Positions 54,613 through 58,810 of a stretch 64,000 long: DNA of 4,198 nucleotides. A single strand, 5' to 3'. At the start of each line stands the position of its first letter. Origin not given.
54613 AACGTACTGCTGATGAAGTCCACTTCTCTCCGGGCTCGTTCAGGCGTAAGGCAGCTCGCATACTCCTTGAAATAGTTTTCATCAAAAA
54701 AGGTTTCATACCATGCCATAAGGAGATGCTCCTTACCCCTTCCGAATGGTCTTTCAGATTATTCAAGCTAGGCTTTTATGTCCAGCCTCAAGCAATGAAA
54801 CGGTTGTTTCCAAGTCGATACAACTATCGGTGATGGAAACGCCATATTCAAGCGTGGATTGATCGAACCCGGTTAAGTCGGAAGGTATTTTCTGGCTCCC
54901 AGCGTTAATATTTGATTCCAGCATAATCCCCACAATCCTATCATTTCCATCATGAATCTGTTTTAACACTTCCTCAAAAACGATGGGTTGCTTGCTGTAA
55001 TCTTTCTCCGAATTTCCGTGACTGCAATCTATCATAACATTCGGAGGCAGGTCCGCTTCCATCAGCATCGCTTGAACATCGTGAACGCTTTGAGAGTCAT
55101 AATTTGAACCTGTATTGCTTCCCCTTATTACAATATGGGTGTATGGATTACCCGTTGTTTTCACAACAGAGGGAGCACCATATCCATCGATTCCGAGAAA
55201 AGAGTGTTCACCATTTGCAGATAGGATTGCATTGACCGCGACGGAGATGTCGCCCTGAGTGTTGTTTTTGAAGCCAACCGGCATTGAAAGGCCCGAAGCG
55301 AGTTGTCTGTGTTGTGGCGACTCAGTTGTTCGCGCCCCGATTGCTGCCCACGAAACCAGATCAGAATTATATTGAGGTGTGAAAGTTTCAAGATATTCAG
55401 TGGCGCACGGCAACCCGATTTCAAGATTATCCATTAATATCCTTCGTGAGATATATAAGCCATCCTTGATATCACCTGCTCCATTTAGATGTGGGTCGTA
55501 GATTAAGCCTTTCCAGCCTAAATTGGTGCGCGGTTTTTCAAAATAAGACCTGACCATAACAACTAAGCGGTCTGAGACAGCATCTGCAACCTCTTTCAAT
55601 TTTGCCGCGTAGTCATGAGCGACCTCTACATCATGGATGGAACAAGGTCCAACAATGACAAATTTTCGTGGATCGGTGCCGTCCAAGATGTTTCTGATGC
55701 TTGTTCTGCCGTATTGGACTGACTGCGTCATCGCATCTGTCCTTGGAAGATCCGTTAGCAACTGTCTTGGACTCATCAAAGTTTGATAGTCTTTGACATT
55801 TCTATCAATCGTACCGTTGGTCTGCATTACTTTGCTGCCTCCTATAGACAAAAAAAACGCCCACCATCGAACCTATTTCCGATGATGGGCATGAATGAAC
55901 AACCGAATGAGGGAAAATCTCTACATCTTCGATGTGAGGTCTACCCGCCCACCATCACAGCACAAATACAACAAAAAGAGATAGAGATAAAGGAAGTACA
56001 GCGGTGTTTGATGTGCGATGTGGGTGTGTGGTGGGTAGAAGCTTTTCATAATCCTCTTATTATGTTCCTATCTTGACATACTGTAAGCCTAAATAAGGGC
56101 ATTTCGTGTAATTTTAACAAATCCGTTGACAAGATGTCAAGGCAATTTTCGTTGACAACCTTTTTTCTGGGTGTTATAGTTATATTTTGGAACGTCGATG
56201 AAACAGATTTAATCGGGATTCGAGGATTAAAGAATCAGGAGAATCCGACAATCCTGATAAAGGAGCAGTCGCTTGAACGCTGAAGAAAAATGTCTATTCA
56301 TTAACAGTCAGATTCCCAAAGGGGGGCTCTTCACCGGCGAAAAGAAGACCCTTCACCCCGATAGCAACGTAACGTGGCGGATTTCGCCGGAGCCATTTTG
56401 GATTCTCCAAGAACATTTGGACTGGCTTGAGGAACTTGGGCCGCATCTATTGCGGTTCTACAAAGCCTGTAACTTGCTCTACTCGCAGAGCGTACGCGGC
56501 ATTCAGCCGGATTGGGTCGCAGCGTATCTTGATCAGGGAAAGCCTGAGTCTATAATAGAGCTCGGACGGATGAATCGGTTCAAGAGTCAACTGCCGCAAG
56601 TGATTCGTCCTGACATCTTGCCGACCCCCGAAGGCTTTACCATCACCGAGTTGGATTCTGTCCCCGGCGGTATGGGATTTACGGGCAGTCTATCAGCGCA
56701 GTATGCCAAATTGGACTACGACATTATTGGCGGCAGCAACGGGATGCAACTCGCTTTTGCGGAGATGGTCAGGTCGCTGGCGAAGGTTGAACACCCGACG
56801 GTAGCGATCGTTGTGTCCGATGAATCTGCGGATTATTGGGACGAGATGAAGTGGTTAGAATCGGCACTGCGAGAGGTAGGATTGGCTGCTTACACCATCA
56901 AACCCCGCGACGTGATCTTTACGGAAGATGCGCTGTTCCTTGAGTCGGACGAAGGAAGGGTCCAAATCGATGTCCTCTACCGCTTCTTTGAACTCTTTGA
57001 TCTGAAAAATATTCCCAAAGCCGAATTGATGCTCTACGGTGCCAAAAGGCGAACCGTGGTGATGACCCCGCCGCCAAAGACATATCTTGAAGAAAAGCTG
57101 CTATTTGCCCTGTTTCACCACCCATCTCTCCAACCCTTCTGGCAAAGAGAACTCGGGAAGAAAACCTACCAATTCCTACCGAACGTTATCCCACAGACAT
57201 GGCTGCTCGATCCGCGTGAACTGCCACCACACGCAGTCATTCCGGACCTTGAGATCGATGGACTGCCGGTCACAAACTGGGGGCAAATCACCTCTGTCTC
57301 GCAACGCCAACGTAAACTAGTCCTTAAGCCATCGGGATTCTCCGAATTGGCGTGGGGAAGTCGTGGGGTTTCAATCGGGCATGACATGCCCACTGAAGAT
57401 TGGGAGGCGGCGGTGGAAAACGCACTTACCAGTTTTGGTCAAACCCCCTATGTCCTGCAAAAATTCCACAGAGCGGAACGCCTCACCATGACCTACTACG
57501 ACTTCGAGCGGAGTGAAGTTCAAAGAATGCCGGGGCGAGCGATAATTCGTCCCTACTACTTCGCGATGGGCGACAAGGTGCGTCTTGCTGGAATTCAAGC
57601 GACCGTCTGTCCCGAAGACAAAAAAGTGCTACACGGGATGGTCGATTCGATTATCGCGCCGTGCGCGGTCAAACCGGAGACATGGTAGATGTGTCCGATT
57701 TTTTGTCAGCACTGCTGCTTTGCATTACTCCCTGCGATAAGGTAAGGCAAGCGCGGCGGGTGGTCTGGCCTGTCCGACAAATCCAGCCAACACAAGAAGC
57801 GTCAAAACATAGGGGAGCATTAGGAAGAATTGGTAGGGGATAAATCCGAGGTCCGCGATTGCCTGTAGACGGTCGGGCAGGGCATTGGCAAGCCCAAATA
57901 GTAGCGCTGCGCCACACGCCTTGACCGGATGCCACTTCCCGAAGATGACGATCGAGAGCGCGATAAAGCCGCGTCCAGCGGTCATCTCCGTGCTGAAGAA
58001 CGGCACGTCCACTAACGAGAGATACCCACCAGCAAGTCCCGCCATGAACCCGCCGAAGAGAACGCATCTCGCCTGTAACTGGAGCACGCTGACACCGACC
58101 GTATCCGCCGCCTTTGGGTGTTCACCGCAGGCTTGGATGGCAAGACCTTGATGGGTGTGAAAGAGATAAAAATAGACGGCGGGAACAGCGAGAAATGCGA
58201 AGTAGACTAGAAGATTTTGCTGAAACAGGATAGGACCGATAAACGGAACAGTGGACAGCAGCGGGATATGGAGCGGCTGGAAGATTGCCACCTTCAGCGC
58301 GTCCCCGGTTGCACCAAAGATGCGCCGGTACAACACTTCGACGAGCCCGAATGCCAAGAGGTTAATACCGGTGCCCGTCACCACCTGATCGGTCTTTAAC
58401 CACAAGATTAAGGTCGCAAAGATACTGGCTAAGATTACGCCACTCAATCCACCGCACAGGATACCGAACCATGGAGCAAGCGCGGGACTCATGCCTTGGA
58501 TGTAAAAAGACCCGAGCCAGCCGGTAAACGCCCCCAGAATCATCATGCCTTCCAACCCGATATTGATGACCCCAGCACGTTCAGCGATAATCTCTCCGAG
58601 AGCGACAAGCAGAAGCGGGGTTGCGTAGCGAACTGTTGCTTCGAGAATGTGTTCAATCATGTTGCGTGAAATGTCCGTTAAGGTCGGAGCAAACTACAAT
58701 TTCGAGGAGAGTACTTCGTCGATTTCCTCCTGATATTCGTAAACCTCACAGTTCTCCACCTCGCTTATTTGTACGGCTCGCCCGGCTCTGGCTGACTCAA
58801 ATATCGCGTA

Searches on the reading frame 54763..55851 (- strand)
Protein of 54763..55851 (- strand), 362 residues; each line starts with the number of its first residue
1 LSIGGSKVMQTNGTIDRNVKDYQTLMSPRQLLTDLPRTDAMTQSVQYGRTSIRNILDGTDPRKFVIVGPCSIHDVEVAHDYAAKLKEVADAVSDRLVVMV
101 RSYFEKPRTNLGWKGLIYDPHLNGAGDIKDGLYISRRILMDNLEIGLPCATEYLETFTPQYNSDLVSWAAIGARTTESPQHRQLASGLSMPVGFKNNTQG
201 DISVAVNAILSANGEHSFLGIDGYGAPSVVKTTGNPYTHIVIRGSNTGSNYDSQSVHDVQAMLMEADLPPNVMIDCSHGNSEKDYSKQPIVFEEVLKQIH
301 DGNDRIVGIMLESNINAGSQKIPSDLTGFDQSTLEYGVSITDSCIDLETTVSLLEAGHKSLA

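Call 27: search_protein_families(library=pfam, proteins=[window:54763-55851:-], max_evalue=0.000001)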
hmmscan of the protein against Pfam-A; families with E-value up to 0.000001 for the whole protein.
window:54763-55851:- (362 aa): 1 family
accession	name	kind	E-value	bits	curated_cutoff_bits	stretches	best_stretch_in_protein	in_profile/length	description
PF00793.26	DAHP_synth_1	-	3.1e-78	262.8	25.5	1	54-354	9-269/270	DAHP synthetase I family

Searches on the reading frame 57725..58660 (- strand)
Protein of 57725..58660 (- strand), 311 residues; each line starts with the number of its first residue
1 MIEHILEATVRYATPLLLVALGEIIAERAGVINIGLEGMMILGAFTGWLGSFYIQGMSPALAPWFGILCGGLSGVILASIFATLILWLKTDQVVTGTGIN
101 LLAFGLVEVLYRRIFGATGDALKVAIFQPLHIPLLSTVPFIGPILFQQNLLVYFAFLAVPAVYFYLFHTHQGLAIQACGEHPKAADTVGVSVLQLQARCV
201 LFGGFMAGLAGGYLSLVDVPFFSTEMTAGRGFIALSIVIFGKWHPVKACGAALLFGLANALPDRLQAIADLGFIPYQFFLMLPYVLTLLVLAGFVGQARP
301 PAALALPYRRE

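Call 27: search_protein_families(library=pfam, proteins=[window:57725-58660:-], max_evalue=0.000001)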
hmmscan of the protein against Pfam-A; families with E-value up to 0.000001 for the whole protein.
window:57725-58660:- (311 aa): 1 family
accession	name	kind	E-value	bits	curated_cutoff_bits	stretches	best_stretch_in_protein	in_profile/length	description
PF02653.21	BPD_transp_2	-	3.9e-35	121.7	26.8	1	7-291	3-269/269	Branched-chain amino acid transport system / permease component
